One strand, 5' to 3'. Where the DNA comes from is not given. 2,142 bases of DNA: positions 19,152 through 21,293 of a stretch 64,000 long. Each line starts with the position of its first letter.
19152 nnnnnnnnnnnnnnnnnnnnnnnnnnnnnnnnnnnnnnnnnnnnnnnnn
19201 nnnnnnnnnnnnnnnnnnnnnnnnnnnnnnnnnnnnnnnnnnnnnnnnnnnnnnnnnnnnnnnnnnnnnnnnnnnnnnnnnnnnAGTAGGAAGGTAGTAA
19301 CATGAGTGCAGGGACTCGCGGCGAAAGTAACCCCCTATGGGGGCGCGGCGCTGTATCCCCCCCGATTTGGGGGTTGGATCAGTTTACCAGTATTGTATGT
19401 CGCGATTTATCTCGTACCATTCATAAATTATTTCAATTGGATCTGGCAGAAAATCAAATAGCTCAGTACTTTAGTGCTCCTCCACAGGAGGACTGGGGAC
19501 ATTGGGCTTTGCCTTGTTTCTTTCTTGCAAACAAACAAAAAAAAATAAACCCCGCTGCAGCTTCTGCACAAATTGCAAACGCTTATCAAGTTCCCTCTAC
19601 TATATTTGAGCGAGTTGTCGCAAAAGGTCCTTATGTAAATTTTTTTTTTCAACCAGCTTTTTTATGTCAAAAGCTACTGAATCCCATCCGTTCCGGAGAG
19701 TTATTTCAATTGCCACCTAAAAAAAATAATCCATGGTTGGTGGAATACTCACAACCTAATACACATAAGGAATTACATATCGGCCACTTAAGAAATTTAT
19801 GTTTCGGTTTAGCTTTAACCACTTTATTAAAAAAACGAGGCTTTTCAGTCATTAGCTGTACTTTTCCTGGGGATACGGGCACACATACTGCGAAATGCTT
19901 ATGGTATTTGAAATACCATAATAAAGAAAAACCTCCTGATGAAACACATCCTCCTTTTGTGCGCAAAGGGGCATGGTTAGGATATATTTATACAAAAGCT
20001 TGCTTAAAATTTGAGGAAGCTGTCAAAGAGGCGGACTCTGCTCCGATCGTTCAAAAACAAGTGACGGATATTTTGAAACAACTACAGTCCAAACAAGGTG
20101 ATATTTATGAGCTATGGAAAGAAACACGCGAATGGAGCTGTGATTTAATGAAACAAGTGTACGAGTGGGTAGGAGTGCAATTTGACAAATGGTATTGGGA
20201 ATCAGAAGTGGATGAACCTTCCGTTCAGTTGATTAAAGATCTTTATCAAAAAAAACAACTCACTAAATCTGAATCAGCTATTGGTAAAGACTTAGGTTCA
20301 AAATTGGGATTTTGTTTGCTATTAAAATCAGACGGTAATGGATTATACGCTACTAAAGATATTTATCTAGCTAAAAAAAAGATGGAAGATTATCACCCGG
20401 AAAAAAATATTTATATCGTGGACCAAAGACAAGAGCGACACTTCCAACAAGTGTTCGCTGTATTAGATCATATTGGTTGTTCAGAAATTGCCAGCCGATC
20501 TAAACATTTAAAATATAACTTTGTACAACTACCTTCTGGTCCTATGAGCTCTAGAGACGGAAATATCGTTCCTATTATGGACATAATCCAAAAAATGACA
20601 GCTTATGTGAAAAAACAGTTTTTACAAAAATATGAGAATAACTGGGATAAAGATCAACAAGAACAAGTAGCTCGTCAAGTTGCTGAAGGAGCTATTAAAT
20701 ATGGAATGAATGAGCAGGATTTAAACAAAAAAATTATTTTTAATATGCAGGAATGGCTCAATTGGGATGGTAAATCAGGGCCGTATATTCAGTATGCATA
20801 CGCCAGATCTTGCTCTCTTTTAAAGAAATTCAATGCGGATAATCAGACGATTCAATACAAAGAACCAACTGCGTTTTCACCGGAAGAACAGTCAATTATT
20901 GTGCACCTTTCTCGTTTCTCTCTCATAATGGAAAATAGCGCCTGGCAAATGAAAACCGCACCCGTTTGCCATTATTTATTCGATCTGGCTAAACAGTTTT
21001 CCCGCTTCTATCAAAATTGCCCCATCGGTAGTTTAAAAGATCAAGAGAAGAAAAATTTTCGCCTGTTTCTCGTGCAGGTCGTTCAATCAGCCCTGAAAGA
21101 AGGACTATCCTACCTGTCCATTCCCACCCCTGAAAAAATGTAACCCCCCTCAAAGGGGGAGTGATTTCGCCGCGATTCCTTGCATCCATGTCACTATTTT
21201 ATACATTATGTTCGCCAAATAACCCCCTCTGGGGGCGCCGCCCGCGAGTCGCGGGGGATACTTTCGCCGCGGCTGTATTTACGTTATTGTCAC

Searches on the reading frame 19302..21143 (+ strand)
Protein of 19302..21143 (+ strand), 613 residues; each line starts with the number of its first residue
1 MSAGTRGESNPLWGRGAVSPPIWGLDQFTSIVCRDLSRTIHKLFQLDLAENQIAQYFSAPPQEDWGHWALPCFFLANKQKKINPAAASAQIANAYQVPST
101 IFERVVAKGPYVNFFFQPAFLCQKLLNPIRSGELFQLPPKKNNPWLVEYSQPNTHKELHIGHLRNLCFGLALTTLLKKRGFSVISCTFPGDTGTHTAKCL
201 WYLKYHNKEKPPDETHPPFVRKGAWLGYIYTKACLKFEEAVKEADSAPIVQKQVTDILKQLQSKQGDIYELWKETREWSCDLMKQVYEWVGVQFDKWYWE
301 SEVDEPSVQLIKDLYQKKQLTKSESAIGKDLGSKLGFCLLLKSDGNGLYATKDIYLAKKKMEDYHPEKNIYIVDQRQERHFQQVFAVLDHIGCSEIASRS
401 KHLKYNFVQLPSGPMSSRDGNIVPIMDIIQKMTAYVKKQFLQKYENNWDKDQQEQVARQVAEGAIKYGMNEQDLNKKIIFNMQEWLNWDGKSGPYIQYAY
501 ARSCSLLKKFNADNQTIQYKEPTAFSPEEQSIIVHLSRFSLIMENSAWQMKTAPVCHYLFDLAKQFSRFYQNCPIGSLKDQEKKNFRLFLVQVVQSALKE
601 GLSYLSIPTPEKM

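Call 35: search_protein_families(library=pfam, proteins=[window:19302-21143:+], max_evalue=0.00001)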
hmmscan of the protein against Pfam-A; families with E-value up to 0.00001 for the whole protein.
window:19302-21143:+ (613 aa): 3 families
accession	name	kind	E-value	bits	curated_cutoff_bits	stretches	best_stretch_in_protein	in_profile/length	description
PF00750.26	tRNA-synt_1d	-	2.3e-39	135.8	23.3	1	140-477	17-340/349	tRNA synthetases class I (R), catalytic domain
PF05746.21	DALR_1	-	3.9e-27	95.1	22.3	1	496-613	1-117/117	DALR anticodon binding domain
PF03485.21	Arg_tRNA_synt_N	-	9.6e-08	33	21.5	1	36-116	7-85/85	Arginyl tRNA synthetase N terminal domain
